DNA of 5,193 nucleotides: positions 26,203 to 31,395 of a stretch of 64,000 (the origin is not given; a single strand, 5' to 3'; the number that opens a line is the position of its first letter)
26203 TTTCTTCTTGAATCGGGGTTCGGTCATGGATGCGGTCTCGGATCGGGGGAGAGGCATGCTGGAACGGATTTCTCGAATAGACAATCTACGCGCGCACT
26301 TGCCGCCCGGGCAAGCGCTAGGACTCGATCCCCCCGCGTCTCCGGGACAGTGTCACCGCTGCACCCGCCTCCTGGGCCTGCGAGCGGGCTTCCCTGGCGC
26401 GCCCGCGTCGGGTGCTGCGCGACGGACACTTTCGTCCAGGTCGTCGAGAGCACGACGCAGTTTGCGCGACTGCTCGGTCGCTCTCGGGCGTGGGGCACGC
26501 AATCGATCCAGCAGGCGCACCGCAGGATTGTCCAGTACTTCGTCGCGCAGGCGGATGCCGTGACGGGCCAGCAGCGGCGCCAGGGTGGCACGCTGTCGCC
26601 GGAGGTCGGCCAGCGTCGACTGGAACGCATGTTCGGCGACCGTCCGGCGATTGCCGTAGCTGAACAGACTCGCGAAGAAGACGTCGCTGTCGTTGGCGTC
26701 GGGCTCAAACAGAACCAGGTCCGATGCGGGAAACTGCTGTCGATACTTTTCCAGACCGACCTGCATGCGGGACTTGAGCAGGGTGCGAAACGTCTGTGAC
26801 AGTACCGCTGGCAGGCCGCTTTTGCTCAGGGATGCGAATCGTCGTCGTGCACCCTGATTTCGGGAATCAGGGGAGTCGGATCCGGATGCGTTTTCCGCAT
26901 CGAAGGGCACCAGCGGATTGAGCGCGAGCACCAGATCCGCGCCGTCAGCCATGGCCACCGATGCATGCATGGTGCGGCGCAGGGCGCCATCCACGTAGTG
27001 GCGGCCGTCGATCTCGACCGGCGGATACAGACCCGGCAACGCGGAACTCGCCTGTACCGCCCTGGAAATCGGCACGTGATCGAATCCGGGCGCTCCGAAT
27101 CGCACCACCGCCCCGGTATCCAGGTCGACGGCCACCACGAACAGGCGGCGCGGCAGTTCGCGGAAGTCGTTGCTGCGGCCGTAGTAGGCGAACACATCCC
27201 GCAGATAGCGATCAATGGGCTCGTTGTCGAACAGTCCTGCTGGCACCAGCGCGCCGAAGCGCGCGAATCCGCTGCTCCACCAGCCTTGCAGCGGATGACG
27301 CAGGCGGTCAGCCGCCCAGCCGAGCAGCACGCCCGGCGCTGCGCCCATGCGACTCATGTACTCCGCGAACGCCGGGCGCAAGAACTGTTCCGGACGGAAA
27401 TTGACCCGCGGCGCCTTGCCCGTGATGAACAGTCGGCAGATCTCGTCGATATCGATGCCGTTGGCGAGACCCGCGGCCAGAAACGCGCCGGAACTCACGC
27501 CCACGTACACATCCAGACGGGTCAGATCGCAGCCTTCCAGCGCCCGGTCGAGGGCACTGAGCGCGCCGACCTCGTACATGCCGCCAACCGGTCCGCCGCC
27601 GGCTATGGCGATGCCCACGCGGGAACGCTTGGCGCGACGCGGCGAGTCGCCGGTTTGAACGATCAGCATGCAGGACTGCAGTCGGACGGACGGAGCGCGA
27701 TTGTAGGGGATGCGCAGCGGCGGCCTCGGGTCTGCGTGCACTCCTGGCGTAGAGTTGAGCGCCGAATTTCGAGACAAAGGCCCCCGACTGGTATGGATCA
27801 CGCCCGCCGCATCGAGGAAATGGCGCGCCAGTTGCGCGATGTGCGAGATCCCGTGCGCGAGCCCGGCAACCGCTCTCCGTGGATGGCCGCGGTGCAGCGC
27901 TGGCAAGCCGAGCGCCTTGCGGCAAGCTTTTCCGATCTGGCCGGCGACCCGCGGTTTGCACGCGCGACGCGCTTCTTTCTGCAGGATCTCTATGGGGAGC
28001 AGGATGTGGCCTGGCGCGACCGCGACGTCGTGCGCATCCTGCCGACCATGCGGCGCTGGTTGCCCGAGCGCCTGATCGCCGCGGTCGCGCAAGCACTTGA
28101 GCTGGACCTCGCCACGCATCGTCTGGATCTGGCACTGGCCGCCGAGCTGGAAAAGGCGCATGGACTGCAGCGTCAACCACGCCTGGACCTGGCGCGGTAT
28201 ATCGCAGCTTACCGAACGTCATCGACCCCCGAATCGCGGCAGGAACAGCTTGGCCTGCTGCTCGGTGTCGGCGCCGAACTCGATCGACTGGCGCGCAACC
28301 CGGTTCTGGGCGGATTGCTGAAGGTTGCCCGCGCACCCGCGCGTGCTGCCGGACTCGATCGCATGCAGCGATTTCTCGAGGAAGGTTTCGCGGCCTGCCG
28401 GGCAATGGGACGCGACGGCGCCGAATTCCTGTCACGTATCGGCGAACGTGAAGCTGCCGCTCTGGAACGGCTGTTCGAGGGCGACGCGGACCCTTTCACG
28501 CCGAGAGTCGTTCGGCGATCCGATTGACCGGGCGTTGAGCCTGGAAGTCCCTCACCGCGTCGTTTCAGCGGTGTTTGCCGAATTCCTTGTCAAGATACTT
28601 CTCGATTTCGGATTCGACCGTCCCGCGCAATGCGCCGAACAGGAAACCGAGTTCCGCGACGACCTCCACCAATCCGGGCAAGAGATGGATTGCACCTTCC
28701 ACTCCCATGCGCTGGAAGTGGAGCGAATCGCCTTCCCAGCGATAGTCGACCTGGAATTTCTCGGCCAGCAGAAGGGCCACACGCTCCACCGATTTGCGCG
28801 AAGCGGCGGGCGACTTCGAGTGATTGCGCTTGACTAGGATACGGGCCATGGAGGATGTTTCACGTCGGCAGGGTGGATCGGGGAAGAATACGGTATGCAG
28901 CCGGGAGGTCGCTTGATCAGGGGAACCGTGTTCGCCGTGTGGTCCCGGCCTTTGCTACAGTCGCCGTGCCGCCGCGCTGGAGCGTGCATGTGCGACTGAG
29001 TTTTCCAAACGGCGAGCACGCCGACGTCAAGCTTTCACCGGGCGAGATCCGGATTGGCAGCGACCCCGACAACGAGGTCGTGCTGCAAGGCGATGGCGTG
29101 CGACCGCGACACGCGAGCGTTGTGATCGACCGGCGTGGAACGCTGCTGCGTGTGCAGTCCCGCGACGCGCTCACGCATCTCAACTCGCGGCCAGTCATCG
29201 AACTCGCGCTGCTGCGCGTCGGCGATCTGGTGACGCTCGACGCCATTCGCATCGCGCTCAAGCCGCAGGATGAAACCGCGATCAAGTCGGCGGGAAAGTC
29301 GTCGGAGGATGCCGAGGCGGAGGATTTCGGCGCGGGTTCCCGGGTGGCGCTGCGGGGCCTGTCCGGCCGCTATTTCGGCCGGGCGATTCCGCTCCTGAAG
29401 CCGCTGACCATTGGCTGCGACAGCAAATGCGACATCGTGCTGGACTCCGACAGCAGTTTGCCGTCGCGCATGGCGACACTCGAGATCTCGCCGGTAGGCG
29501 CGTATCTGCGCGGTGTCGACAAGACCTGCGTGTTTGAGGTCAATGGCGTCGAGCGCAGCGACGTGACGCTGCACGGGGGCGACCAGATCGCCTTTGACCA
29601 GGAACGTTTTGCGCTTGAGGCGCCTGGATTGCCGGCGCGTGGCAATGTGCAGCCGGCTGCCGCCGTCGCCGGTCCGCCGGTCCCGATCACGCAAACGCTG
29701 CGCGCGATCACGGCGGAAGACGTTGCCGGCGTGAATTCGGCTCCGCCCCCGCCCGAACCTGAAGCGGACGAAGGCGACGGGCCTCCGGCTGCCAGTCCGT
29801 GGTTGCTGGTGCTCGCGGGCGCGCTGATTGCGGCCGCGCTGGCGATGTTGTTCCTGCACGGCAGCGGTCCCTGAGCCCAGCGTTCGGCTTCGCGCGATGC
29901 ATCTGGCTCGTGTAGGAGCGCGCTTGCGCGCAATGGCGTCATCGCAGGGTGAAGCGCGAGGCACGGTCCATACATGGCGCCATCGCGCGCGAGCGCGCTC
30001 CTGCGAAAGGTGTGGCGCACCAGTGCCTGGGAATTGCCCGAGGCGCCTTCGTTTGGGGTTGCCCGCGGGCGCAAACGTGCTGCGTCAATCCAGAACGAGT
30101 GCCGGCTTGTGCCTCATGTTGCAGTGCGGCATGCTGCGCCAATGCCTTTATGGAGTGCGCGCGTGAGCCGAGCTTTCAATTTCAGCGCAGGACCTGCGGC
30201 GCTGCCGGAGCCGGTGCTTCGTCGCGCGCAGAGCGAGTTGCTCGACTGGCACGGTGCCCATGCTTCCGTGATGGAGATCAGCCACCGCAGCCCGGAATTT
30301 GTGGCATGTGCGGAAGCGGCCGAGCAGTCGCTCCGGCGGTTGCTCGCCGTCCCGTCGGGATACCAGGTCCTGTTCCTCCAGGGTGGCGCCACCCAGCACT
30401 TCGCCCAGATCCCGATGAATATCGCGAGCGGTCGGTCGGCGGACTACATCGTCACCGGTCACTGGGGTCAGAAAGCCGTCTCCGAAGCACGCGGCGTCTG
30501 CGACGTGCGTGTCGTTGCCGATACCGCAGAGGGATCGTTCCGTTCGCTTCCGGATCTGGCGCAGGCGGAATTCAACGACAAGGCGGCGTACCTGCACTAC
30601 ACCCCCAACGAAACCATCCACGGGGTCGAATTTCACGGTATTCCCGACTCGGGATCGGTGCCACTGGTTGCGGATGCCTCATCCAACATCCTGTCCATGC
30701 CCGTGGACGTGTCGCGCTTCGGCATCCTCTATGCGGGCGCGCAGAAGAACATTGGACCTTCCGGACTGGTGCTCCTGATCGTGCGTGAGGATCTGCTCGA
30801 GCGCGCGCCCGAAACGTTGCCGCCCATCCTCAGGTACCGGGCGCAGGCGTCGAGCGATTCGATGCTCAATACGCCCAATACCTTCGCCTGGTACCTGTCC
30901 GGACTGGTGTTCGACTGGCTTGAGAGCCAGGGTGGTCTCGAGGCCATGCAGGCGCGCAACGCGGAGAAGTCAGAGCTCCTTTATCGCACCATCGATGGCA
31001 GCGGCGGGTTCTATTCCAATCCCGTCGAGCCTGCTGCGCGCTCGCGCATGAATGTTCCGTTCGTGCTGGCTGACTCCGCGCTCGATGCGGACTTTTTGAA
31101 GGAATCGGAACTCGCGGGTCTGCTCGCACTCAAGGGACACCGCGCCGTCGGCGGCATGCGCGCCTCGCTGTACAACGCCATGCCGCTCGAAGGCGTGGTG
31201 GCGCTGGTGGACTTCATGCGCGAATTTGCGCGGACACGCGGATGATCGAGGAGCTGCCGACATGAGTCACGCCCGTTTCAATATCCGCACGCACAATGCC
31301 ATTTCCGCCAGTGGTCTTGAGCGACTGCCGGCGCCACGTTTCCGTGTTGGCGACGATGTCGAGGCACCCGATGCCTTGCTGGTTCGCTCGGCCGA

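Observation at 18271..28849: pha-cluster-like locus rebuilt around wax-ester / neutral-lipid enzymes, with phasins but no PHA synthase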

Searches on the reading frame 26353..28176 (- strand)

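Call 3: search_protein_families(library=pfam, proteins=[window:26353-28176:-], max_evalue=0.01)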
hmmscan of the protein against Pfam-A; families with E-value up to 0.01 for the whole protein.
window:26353-28176:- (607 aa): 1 family
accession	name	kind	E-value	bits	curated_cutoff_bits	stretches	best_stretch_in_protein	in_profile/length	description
PF01734.28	Patatin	-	6.4e-30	105.2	27.7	1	190-407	2-189/191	Patatin-like phospholipase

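Call 4: search_protein_families(library=ncbifam, proteins=[window:26353-28176:-], max_evalue=0.01)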
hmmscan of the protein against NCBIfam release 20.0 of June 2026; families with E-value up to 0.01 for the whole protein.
window:26353-28176:- (607 aa): 4 families
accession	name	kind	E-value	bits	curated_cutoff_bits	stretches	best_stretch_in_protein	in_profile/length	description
NF041079.1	CBASS_lipase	equivalog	5.3e-09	35.8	200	1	190-252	5-66/317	CBASS cGAMP-activated phospholipase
NF007623.0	PRK10279.1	equivalog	1.5e-08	34.2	272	1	335-420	99-179/301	patatin-like phospholipase RssA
NF053870.1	DS2_1_antiphage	equivalog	2.8e-05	23.6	400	1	192-251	6-64/299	anti-phage phospholipase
NF043045.1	T4SS_VpdC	equivalog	0.0095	14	1000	0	344-409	442-507/880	Dot/Icm T4SS effector VpdC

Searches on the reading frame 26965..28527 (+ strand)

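Call 3: search_protein_families(library=pfam, proteins=[window:26965-28527:+], max_evalue=0.01)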
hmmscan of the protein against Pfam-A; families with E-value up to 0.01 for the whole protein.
window:26965-28527:+ (520 aa): 0 families

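Call 4: search_protein_families(library=ncbifam, proteins=[window:26965-28527:+], max_evalue=0.01)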
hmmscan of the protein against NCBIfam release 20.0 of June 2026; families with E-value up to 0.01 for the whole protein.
window:26965-28527:+ (520 aa): 1 family
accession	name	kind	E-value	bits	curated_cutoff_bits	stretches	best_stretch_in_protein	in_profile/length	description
NF047641.1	FFLEE_fam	subfamily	7.5e-62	208.4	55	1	305-505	3-198/198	FFLEELY motif protein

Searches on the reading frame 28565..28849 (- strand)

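Call 5: search_protein_families(library=pfam, proteins=[window:28565-28849:-], max_evalue=0.01)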
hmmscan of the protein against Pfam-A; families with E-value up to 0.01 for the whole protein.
window:28565-28849:- (94 aa): 1 family
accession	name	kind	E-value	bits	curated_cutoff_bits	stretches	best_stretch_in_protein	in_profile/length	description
PF09650.15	PHA_gran_rgn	-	1.8e-26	92.7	26.6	1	4-89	1-86/87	Putative polyhydroxyalkanoic acid system protein (PHA_gran_rgn)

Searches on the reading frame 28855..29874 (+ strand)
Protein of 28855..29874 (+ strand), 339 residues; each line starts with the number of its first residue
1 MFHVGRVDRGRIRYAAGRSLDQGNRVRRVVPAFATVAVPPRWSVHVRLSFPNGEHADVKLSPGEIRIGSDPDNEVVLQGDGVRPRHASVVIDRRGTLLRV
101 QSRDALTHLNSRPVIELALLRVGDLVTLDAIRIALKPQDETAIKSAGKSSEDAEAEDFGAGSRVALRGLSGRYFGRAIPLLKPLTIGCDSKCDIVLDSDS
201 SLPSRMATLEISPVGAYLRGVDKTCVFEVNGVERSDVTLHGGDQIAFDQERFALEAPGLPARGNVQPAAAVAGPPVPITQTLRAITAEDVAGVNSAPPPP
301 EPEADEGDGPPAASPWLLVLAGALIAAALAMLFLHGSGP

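Call 5: search_protein_families(library=pfam, proteins=[window:28855-29874:+], max_evalue=0.01)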
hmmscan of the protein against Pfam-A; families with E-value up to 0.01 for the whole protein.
window:28855-29874:+ (339 aa): 2 families
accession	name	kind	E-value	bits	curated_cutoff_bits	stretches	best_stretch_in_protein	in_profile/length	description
PF16697.10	Yop-YscD_cpl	-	6.3e-16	58.9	33.2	2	56-138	10-93/94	Inner membrane component of T3SS, cytoplasmic domain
PF00498.31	FHA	-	1.1e-11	45.4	20.7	1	65-128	1-66/67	FHA domain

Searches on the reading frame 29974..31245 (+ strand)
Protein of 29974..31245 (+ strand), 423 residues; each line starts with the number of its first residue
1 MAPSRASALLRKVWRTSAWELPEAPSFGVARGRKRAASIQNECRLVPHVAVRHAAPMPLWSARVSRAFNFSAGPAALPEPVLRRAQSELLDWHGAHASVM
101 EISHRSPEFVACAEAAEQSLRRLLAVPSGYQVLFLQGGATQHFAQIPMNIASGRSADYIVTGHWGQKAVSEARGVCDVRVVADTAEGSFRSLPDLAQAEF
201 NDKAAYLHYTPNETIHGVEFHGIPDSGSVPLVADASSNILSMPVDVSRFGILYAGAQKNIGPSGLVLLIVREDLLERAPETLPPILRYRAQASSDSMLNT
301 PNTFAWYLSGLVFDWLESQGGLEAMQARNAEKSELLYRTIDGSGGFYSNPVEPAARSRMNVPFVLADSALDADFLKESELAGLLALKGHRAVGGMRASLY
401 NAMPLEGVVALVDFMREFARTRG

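Call 5: search_protein_families(library=pfam, proteins=[window:29974-31245:+], max_evalue=0.01)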
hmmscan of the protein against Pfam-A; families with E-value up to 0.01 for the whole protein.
window:29974-31245:+ (423 aa): 1 family
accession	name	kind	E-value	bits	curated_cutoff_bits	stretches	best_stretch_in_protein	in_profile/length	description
PF00266.25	Aminotran_5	-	9.8e-49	166.7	21.5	1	68-411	2-371/371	Aminotransferase class-V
